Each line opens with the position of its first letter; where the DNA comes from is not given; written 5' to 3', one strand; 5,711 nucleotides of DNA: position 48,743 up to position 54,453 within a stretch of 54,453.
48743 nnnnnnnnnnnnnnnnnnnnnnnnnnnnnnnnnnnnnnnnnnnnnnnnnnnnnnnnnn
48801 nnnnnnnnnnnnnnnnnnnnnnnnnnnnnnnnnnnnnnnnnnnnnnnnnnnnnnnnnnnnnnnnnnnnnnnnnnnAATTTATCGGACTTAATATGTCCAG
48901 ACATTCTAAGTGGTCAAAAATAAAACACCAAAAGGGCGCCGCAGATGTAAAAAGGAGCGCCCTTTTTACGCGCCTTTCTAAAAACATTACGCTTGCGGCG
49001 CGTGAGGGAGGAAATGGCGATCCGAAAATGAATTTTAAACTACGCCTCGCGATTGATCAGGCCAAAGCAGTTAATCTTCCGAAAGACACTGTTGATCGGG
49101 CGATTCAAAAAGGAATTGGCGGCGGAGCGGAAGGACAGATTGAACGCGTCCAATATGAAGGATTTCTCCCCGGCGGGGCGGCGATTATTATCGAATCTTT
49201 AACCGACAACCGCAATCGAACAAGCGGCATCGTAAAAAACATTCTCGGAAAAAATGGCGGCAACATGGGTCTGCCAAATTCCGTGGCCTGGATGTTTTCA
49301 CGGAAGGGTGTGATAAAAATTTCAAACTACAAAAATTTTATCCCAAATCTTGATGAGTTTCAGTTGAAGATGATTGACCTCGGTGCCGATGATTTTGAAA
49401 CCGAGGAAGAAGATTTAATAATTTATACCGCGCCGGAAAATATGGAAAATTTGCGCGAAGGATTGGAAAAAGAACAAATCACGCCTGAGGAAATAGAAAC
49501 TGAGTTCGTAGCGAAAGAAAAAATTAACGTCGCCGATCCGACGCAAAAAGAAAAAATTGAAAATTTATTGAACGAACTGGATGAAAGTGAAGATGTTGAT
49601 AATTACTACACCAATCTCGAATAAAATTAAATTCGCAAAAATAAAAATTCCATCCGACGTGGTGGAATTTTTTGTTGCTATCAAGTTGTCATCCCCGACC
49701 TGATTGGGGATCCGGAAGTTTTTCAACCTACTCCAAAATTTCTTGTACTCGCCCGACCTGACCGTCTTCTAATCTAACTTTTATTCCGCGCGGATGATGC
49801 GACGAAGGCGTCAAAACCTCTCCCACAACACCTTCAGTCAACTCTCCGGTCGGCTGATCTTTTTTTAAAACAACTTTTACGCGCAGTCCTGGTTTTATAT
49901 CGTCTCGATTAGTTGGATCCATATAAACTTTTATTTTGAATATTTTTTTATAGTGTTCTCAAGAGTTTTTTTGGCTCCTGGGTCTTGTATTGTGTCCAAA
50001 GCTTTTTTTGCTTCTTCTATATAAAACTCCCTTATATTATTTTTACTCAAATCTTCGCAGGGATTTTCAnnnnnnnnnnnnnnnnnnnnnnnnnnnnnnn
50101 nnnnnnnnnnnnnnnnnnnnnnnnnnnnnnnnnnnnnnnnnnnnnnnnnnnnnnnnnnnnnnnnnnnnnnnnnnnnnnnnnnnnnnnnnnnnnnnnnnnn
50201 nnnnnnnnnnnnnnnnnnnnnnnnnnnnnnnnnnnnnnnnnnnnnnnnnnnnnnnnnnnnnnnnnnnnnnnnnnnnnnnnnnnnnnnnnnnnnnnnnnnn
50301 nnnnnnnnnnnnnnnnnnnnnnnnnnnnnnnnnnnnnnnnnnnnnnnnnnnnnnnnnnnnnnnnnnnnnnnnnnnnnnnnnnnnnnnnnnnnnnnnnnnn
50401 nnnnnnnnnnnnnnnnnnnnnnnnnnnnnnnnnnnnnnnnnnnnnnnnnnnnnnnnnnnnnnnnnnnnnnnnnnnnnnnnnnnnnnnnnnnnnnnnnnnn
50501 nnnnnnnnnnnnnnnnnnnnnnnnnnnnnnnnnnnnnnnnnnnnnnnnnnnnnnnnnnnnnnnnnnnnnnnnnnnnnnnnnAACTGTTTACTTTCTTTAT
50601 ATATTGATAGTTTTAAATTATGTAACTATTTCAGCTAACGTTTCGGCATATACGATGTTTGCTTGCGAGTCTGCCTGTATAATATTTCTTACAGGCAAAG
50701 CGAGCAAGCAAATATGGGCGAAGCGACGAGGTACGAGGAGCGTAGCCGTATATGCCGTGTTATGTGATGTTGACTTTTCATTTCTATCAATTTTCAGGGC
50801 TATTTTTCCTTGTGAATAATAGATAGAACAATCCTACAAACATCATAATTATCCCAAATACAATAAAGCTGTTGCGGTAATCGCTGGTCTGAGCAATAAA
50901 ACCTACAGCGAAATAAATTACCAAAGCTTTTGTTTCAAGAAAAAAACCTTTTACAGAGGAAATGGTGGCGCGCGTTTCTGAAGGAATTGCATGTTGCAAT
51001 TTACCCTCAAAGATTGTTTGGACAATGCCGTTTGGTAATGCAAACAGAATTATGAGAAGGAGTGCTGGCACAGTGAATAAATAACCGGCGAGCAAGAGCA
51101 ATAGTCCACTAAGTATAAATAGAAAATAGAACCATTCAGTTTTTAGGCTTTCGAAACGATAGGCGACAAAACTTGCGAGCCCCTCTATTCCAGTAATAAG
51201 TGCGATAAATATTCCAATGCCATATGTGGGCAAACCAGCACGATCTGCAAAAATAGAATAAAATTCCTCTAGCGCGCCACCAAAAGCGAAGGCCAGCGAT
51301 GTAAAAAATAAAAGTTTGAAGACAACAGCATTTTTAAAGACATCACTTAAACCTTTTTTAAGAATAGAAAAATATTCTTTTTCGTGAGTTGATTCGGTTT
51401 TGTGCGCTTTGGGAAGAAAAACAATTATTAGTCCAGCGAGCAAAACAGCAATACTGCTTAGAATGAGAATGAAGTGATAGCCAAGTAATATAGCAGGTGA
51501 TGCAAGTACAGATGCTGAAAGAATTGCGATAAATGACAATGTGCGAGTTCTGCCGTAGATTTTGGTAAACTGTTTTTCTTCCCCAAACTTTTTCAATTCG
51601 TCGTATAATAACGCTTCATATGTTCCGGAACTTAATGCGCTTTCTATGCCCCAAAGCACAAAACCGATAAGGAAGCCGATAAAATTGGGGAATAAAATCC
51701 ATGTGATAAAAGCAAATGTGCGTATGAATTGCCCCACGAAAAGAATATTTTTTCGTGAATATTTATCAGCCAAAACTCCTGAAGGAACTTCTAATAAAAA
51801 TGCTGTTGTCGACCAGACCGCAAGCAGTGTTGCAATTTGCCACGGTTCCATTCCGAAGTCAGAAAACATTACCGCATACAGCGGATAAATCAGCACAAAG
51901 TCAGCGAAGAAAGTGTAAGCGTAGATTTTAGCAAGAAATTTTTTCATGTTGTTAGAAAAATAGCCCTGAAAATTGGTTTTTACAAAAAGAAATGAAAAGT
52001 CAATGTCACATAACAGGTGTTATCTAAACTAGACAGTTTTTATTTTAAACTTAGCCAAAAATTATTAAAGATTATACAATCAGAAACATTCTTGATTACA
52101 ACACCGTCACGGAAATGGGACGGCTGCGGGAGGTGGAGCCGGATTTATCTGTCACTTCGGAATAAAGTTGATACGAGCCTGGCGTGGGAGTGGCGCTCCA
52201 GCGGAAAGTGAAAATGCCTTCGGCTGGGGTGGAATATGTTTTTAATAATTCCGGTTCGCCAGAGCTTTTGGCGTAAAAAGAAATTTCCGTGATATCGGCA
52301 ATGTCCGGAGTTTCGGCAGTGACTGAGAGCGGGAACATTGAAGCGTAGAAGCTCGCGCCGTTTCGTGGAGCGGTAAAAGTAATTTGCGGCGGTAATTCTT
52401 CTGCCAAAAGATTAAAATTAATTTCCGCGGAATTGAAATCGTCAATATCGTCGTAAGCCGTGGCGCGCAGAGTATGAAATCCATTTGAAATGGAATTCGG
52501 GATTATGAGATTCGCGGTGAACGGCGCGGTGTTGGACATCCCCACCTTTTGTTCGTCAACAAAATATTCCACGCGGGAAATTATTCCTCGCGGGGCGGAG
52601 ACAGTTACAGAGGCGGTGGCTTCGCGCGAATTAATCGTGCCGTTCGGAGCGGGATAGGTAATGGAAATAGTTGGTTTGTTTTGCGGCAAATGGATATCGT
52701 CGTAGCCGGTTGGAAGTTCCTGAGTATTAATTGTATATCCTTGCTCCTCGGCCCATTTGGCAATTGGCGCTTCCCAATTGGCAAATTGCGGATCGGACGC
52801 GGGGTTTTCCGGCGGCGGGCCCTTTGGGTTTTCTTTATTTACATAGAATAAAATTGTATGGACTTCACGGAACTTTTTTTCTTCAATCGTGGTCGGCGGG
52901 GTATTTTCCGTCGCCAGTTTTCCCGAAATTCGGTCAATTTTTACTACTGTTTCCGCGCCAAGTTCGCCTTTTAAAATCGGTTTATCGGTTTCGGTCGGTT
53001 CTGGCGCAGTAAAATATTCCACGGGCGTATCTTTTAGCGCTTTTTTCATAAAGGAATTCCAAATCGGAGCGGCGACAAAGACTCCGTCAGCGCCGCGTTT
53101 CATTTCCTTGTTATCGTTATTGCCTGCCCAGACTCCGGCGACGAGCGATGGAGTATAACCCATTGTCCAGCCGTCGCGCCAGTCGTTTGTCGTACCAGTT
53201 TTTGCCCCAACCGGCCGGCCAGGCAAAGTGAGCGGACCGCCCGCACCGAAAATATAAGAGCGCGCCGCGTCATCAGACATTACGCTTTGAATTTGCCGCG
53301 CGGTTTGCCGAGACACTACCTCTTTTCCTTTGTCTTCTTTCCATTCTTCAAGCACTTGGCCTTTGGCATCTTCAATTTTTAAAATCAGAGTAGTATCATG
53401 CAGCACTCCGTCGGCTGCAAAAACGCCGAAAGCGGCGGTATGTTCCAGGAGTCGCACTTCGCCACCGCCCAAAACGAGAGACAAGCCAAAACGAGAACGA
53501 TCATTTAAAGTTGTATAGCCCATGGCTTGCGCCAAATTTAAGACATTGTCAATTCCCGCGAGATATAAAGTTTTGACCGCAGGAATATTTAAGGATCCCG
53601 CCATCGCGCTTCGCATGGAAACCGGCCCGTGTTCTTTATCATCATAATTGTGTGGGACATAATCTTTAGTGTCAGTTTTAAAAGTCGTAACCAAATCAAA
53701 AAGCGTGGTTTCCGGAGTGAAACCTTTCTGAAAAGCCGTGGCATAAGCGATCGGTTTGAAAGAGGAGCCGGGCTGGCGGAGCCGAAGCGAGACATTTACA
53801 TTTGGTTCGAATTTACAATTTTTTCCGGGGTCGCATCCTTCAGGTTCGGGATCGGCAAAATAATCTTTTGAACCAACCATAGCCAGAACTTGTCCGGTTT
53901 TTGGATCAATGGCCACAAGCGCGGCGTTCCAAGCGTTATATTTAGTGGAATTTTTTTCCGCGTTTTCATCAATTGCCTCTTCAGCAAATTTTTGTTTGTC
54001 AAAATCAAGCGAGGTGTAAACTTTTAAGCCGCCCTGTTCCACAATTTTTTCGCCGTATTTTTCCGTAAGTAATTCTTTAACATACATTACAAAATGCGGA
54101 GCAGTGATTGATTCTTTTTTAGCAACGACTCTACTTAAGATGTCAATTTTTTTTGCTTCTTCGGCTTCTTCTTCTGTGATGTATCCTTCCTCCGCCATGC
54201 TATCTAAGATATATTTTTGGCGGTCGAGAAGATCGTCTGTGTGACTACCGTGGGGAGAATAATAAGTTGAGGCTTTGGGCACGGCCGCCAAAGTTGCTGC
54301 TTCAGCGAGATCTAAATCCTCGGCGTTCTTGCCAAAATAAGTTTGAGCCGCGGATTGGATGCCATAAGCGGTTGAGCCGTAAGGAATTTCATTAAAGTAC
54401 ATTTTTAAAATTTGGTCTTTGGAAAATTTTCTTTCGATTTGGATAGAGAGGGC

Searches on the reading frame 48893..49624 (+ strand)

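Call 55: search_protein_families(library=pfam, proteins=[window:48893-49624:+], max_evalue=0.001)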
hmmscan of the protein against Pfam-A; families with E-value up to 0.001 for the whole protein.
window:48893-49624:+ (243 aa): 2 families
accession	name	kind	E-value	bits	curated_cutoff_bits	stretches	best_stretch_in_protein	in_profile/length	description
PF01709.26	Transcrip_reg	-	1.7e-46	158.3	27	1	84-242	2-160/160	TACO1/YebC second and third domain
PF20772.2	TACO1_YebC_N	-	1.2e-30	106.2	36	1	5-76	1-72/73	TACO1/YebC protein N-terminal domain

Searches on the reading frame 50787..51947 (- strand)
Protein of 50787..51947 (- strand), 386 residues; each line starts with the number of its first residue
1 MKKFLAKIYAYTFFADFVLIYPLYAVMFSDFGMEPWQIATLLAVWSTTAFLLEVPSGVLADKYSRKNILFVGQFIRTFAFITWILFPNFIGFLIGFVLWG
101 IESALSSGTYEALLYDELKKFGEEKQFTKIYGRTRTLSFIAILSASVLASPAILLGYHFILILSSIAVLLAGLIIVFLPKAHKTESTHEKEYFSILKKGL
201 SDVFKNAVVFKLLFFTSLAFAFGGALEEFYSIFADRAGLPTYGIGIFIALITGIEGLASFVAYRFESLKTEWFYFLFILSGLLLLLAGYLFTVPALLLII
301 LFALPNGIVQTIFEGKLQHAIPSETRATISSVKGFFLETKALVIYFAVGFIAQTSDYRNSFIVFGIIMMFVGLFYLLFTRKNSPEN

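Call 55: search_protein_families(library=pfam, proteins=[window:50787-51947:-], max_evalue=0.001)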
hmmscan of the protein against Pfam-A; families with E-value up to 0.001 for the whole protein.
window:50787-51947:- (386 aa): 3 families
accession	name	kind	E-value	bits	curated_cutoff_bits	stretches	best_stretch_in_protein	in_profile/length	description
PF07690.21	MFS_1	-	3.1e-23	82.7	33.4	1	13-332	8-334/347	Major Facilitator Superfamily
PF12832.13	MFS_1_like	-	9.2e-09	35.2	25.2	1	10-251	8-256/373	MFS_1 like family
PF05977.19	MFS_3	-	0.00066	18.7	27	1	35-117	44-131/524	Transmembrane secretion effector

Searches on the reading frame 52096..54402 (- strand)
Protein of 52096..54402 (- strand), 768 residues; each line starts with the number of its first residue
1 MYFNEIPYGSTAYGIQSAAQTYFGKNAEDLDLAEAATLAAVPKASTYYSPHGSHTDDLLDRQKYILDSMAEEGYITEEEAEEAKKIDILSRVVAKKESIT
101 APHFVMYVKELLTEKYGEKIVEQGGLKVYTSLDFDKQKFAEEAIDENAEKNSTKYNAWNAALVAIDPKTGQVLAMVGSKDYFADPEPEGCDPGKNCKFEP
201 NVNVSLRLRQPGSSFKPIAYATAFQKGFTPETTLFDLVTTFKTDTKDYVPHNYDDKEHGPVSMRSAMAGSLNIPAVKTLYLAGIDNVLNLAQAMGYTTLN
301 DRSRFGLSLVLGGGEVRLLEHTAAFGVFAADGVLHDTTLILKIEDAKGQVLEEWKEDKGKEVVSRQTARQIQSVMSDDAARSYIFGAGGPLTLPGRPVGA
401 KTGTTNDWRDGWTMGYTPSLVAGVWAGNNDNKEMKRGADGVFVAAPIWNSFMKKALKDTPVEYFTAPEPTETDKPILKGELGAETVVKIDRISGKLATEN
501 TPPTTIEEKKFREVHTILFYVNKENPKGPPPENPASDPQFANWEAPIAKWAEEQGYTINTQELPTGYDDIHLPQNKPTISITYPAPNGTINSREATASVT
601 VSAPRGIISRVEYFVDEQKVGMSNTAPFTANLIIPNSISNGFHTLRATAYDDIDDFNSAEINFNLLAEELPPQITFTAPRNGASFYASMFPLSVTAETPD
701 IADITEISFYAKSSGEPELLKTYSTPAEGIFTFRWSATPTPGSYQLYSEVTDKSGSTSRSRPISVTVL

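Call 55: search_protein_families(library=pfam, proteins=[window:52096-54402:-], max_evalue=0.001)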
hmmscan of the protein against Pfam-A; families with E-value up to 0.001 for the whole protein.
window:52096-54402:- (768 aa): 4 families
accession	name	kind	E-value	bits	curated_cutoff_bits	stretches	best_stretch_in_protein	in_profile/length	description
PF00905.27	Transpeptidase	-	5.2e-28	98.5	22.1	1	161-453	2-299/299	Penicillin binding protein transpeptidase domain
PF17957.7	Big_7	-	1.4e-19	70.9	24.1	2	577-647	1-70/70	Bacterial Ig domain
PF00912.28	Transgly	-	8.3e-18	64.9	27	1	1-69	110-177/178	Transglycosylase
PF19077.6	Big_13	-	0.00029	21.7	27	0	723-767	56-100/102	Bacterial Ig-like domain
